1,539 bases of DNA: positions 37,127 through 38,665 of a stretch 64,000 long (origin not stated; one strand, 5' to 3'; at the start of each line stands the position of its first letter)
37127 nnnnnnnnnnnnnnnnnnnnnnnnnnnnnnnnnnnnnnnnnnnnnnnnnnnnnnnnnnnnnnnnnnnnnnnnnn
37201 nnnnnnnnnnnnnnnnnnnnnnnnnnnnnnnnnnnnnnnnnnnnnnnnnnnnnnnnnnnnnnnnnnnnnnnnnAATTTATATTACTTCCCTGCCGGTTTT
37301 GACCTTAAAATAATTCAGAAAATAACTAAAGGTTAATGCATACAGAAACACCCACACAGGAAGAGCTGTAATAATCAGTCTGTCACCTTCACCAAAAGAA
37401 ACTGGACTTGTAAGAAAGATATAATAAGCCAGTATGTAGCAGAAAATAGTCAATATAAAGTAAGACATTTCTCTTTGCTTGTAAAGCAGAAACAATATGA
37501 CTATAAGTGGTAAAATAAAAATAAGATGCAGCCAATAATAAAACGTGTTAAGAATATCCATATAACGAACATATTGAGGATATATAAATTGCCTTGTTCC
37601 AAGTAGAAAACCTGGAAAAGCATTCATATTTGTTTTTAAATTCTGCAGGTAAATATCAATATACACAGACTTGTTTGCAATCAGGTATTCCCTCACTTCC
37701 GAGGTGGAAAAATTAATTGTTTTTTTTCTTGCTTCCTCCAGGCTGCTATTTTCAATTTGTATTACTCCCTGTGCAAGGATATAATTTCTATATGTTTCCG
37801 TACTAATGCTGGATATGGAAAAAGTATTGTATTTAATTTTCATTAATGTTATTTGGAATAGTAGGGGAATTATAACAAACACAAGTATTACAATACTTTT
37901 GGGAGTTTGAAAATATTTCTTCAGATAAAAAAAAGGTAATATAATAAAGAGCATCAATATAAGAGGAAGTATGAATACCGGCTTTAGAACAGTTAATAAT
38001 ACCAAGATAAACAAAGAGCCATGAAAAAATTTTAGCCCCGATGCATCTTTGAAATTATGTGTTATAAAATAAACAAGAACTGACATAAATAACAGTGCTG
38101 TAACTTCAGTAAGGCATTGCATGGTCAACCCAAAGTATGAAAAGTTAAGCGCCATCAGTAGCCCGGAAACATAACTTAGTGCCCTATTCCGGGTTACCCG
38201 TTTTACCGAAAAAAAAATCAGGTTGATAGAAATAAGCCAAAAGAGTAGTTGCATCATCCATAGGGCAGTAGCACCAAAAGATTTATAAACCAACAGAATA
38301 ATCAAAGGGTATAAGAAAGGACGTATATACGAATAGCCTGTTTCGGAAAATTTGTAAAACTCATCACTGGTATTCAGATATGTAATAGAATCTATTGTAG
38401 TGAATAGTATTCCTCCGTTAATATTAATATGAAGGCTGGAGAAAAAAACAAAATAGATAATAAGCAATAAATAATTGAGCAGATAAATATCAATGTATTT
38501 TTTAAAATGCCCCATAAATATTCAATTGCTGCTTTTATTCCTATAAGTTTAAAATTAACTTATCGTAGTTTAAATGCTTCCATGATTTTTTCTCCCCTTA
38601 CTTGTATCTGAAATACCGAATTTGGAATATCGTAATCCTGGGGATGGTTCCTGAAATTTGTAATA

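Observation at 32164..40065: GTC-1 / M2 paralog pairs: one adjacent pair (38560..40065 + 37277..38515) and one pair split by about 9 kb (32164..33678 and 22218..23450)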

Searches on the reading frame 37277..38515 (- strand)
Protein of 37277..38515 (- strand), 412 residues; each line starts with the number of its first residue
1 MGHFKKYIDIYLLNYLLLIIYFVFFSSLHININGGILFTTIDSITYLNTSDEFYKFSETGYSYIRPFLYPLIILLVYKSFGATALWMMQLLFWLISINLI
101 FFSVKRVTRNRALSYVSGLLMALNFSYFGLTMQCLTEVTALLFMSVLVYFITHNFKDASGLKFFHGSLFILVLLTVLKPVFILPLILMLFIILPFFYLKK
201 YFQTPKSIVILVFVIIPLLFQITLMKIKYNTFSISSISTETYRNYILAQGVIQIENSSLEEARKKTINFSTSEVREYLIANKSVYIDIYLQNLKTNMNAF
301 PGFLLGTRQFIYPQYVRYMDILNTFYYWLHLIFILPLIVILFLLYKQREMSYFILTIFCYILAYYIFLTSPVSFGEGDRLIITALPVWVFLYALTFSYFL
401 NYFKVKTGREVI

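Call 7: search_protein_families(library=pfam, proteins=[window:37277-38515:-], max_evalue=0.1)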
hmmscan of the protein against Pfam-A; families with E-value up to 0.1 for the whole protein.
window:37277-38515:- (412 aa): 1 family
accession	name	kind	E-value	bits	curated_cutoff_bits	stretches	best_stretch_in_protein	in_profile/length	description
PF08198.17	Thymopoietin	-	0.093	12.9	28.6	0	281-295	32-46/48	Thymopoietin protein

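Call 8: search_protein_families(library=ncbifam, proteins=[window:37277-38515:-], max_evalue=0.1)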
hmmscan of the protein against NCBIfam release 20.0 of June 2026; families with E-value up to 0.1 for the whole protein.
window:37277-38515:- (412 aa): 0 families

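Call 15: find_homologous_proteins(query=window:37277-38515:-)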
Query window:37277-38515:- (412 aa): 46 proteins with E <= 0.001 among 8000 candidates.
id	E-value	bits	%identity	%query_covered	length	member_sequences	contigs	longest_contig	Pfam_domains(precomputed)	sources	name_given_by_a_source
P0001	2.3e-193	661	75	100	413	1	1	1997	-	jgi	jgi:hypothetical protein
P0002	7.8e-156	537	61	100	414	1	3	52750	-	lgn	-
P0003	4.4e-155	535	60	100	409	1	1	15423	-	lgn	-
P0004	2.5e-151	522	59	99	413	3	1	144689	-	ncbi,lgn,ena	ncbi:MAG: hypothetical protein WAQ28_07560 [Bacteroidia bacterium]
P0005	1.2e-146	507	57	97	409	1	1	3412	-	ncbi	-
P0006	6.5e-145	501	58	97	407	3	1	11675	-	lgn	-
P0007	4.6e-144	499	58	97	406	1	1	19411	-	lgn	-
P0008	1.2e-141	491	55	97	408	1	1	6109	-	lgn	-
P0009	4.3e-140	485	56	95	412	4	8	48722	-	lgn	-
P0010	4.0e-138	479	62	91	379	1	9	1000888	-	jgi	jgi:hypothetical protein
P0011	3.1e-137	476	54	99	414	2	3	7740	-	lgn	-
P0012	5.9e-135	469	55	96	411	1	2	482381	-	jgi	jgi:hypothetical protein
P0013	7.4e-133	462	59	91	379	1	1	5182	-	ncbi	-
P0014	2.5e-128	447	55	97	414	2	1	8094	-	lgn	-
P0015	1.4e-125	438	53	97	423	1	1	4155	-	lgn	-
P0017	1.7e-123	431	51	95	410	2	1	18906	-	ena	-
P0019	8.0e-118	412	52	99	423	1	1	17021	-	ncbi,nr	ncbi:MAG: hypothetical protein Q8L90_02705 [Bacteroidota bacterium]|nr:hypothetical protein [Bactero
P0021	1.1e-116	408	49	96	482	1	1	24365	-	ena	-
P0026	6.5e-115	403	49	100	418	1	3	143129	-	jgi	jgi:hypothetical protein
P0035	3.0e-77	279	39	90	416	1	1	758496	-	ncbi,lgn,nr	ncbi:MAG: hypothetical protein JWO09_2596 [Bacteroidetes bacterium]|nr:hypothetical protein [Bactero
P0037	2.0e-72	263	38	95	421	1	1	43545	-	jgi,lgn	jgi:hypothetical protein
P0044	4.7e-32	130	32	86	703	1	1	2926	-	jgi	-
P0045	2.7e-27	114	29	96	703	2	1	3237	-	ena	-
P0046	4.4e-19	87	29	85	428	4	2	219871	-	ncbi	-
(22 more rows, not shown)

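Call 20: find_related_loci(query=window:37277-38515:-, collection=genome_contigs, flank=10000)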
Query window:37277-38515:- (412 aa) in genome_contigs; peptide patterns used: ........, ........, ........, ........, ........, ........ (x = any residue, [..] = any of these).
69 stretches matched a pattern, but none encodes a relative of the query by tblastn (E <= 1e-3).

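Call 21: find_encoding_contigs(protein=P0004, flank=10000, max_places=2)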
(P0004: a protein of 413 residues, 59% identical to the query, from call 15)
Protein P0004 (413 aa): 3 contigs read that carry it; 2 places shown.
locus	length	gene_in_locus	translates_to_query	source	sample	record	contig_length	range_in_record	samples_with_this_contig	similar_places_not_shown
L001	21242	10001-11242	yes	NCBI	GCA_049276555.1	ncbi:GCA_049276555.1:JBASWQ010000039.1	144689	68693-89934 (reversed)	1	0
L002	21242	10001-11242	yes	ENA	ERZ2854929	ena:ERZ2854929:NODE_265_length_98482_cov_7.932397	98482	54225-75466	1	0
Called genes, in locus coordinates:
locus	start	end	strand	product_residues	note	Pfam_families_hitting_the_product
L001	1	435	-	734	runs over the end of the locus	PF00270:DEAD, PF04851:ResIII (weak), PF00271:Helicase_C, PF16124:RecQ_Zn_bind, PF09382:RQC, PF00570:HRDC, PF21220:RecQ-1-like_HTH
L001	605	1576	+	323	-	PF01380:SIS, PF00571:CBS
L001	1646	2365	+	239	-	PF00535:Glycos_transf_2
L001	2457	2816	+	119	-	PF10066:DUF2304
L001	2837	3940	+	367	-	PF01757:Acyl_transf_3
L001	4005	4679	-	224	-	-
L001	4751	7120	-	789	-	PF13432:TPR_16 (faint), PF07719:TPR_2 (faint), PF13424:TPR_12 (weak), PF14559:TPR_19 (weak), PF00515:TPR_1, PF13181:TPR_8 (weak), PF13414:TPR_11, PF00515:TPR_1, +9 more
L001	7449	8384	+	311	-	PF23914:TPR_CcmH_CycH (faint), PF12895:ANAPC3 (faint), PF14559:TPR_19 (faint), PF21033:RMD1-3 (faint), PF00515:TPR_1 (weak), PF13414:TPR_11 (weak), PF13432:TPR_16 (weak), PF00515:TPR_1 (weak), +9 more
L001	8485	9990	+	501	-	PF13231:PMT_2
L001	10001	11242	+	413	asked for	-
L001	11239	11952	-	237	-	PF00535:Glycos_transf_2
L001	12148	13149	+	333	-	PF01408:GFO_IDH_MocA, PF03447:NAD_binding_3 (weak), PF02894:GFO_IDH_MocA_C, PF22725:GFO_IDH_MocA_C3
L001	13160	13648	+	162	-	PF25084:LbH_EIF2B (weak), PF25087:GMPPB_C (weak), PF00132:Hexapep, PF14602:Hexapep_2 (weak)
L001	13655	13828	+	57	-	PF00132:Hexapep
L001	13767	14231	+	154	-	PF14602:Hexapep_2 (faint), PF00132:Hexapep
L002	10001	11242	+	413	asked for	-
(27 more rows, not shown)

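Call 22: find_encoding_contigs(protein=P0012, flank=10000, max_places=2)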
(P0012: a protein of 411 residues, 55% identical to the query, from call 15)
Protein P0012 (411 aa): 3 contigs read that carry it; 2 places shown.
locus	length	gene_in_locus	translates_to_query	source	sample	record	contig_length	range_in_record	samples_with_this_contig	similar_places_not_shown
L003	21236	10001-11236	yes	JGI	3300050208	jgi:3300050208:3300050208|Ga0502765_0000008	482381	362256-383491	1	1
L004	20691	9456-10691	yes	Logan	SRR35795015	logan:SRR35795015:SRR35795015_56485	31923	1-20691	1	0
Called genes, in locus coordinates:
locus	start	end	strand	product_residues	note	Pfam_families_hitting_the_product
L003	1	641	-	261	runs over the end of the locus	-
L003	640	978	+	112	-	-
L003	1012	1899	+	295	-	PF02900:LigB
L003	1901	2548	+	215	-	PF01323:DSBA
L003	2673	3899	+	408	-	PF00083:Sugar_tr, PF07690:MFS_1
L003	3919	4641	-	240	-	PF01925:TauE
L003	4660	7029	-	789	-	PF25062:ARM_TT21_N (faint), PF13424:TPR_12 (weak), PF13432:TPR_16 (weak), PF13414:TPR_11 (weak), PF00515:TPR_1, PF13414:TPR_11, PF13424:TPR_12 (weak), PF00515:TPR_1, +9 more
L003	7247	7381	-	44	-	-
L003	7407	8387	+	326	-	PF13428:TPR_14 (faint), PF13432:TPR_16 (faint), PF14559:TPR_19 (faint), PF07719:TPR_2 (faint), PF12895:ANAPC3 (faint), PF13181:TPR_8 (faint), PF13414:TPR_11 (faint), PF00515:TPR_1 (weak), +6 more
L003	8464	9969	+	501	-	PF13231:PMT_2 (weak)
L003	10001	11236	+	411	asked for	-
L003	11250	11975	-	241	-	PF00535:Glycos_transf_2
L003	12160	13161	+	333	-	PF01408:GFO_IDH_MocA, PF02894:GFO_IDH_MocA_C, PF22725:GFO_IDH_MocA_C3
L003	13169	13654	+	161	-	PF25084:LbH_EIF2B (weak), PF25087:GMPPB_C (faint), PF00132:Hexapep, PF14602:Hexapep_2 (weak)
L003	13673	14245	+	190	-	PF00132:Hexapep, PF25087:GMPPB_C (faint), PF14602:Hexapep_2 (weak), PF25084:LbH_EIF2B (weak), PF00132:Hexapep (weak)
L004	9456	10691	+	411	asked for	-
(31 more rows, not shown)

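Call 25: find_encoding_contigs(protein=P0026, flank=10000, max_places=1)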
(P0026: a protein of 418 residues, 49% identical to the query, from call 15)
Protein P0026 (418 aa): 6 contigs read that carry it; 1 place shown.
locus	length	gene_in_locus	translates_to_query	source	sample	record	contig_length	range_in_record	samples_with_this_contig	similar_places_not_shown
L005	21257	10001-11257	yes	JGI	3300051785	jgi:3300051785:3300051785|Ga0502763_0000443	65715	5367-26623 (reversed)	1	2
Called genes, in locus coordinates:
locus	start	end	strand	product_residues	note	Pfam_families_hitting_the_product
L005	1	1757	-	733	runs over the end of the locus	PF00270:DEAD, PF04851:ResIII (weak), PF00271:Helicase_C, PF16124:RecQ_Zn_bind, PF09382:RQC, PF00570:HRDC, PF21220:RecQ-1-like_HTH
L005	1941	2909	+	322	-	PF01380:SIS, PF00571:CBS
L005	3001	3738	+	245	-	PF00535:Glycos_transf_2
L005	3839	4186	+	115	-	PF10066:DUF2304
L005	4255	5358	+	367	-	PF01757:Acyl_transf_3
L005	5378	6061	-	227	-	PF00106:adh_short, PF01370:Epimerase, PF08659:KR, PF13561:adh_short_C2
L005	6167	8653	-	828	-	PF13414:TPR_11 (weak), PF00515:TPR_1, PF13181:TPR_8 (weak), PF00515:TPR_1 (weak), PF07719:TPR_2 (weak), PF13414:TPR_11, PF13424:TPR_12 (weak), PF00515:TPR_1, +13 more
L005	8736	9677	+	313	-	PF25063:ARM_TT21_C (faint), PF13429:TPR_15 (faint), PF12895:ANAPC3 (faint), PF13424:TPR_12 (faint), PF13431:TPR_17 (faint), PF13414:TPR_11, PF13432:TPR_16 (weak), PF00515:TPR_1 (weak), +6 more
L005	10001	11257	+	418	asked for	-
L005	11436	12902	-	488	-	PF13231:PMT_2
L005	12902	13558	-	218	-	-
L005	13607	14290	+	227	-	PF13489:Methyltransf_23, PF05175:MTS, PF13649:Methyltransf_25, PF13847:Methyltransf_31, PF08241:Methyltransf_11, PF08242:Methyltransf_12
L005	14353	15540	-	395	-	PF00535:Glycos_transf_2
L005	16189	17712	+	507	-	-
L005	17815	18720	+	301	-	PF00535:Glycos_transf_2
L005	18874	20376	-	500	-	-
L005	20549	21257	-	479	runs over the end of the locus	PF13231:PMT_2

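Call 26: find_encoding_contigs(protein=P0019, flank=10000, max_places=1)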
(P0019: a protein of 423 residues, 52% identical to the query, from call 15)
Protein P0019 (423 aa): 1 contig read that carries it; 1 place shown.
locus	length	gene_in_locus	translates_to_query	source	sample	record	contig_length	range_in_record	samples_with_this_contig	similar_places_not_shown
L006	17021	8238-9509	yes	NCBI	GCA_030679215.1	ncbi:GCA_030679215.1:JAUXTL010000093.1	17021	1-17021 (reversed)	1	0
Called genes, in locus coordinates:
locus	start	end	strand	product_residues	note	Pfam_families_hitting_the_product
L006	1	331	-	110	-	?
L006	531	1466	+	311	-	PF25063:ARM_TT21_C (faint), PF13174:TPR_6 (faint), PF21033:RMD1-3 (faint), PF12895:ANAPC3 (faint), PF13414:TPR_11, PF13432:TPR_16, PF14559:TPR_19 (weak), PF00515:TPR_1 (weak), +8 more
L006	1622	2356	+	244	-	PF00535:Glycos_transf_2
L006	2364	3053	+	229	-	PF01209:Ubie_methyltran, PF13489:Methyltransf_23 (weak), PF13649:Methyltransf_25, PF13847:Methyltransf_31, PF08241:Methyltransf_11, PF08242:Methyltransf_12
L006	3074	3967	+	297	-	PF13489:Methyltransf_23, PF13847:Methyltransf_31, PF08241:Methyltransf_11, PF08242:Methyltransf_12 (weak), PF13649:Methyltransf_25 (weak)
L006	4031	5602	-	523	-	-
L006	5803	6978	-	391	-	PF13231:PMT_2 (weak)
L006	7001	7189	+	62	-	-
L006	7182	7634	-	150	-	-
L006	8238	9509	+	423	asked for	-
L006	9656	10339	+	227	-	PF01209:Ubie_methyltran, PF13489:Methyltransf_23, PF05175:MTS, PF13649:Methyltransf_25, PF13847:Methyltransf_31, PF08241:Methyltransf_11, PF08242:Methyltransf_12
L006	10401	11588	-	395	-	PF00535:Glycos_transf_2, PF13641:Glyco_tranf_2_3 (weak)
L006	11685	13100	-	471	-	-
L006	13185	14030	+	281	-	PF00902:TatC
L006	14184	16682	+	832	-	PF13715:CarbopepD_reg_2, PF18939:DUF5686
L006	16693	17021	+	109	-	PF00005:ABC_tran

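Call 27: find_encoding_contigs(protein=P0017, flank=10000, max_places=1)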
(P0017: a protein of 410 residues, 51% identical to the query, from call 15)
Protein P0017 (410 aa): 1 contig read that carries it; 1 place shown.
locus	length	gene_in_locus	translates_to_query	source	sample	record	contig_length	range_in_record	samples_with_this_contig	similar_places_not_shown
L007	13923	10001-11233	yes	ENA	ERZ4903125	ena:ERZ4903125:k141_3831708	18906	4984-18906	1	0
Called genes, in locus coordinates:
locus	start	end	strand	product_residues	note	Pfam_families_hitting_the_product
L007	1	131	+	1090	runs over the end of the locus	-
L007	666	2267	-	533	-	PF00890:FAD_binding_2 (weak), PF01266:DAO, PF12831:FAD_oxidored (weak), PF00355:Rieske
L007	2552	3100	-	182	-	PF11181:YflT (weak)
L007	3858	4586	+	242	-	-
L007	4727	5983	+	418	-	PF01053:Cys_Met_Meta_PP, PF06838:Met_gamma_lyase (weak)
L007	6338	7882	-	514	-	PF28494:GlyRS_ins_1, PF00587:tRNA-synt_2b, PF03129:HGTP_anticodon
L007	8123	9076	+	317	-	PF00535:Glycos_transf_2, PF13641:Glyco_tranf_2_3 (weak)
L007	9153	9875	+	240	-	PF05401:NodS (weak), PF13489:Methyltransf_23, PF05175:MTS (weak), PF13847:Methyltransf_31, PF08241:Methyltransf_11, PF08242:Methyltransf_12, PF13649:Methyltransf_25, PF01739:CheR (weak)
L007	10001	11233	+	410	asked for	-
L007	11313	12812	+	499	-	PF13231:PMT_2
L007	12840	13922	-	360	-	?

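Call 29: predict_structure(alignment_id=A1)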
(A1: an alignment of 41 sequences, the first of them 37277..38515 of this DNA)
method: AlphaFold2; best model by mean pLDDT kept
length: 412 residues; sequences in the alignment: 41
mean_pLDDT: 92.2   pTM: 0.92
mean pLDDT of the five models: 92.2, 91.4, 90.4, 90.2, 89.9
residues with pLDDT >= 90: 332; 70-90: 67; 50-70: 10; < 50: 3
segments of 3 or more residues with pLDDT < 50: none
pLDDT, mean of each block of 10 residues (from residue 1): 88 96 89 89 93 84 95 95 96 98 96 97 92 94 98 93 97 97 96 96 97 98 94 92 95 95 95 96 97 91 66 86 93 92 92 92 94 86 95 94 71 47
secondary structure, 60 per line:
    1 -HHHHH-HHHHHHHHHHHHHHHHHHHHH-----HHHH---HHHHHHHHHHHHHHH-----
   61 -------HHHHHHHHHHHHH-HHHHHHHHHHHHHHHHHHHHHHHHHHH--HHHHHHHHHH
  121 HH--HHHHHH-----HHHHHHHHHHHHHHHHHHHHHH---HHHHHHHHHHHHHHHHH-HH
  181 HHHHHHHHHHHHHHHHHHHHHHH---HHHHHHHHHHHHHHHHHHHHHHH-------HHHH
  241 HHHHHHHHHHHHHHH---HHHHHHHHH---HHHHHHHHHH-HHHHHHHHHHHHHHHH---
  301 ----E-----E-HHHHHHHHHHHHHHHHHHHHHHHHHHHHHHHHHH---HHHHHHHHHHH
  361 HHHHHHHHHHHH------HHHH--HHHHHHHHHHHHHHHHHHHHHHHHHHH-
elements in order: H2-6 H8-28 H34-37 H41-55 H68-80 H82-108 H111-122 H125-130 H136-157 H161-177 H179-203 H207-229 H237-255 H259-267 H271-280 H282-297 H313-346 H350-372 H379-382 H385-411

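Call 31: search_protein_representatives(alignment_id=A1)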
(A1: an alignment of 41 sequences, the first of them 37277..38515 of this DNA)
Query: 41 sequences, 414 profile positions. Proteins with E-value up to 0.001 (for the whole library): 1343; up to 1e-10: 593; up to 1e-30: 281. The best 150 are listed.
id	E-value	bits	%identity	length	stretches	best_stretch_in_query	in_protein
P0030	1.4e-162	557.6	-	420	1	3-407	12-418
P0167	4.4e-149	513.2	-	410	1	8-407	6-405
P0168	4.0e-141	486.9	-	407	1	5-404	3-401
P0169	1.4e-139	481.9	-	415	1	2-410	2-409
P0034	3.6e-139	480.5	-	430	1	4-410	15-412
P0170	8.4e-139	479.3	-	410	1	2-400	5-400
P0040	8.3e-136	469.4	-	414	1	7-410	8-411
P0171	3.0e-135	467.6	-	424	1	3-407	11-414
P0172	6.4e-134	463.2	-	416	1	2-407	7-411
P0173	4.9e-133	460.3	-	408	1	4-405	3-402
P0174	2.1e-132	458.2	-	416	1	4-406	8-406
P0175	3.6e-132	457.5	-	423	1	5-406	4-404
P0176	1.1e-130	452.6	-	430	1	8-408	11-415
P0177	8.6e-128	443.0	-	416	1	8-410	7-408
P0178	1.1e-127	442.7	-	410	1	6-406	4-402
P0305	5.0e-66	239.6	-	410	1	11-409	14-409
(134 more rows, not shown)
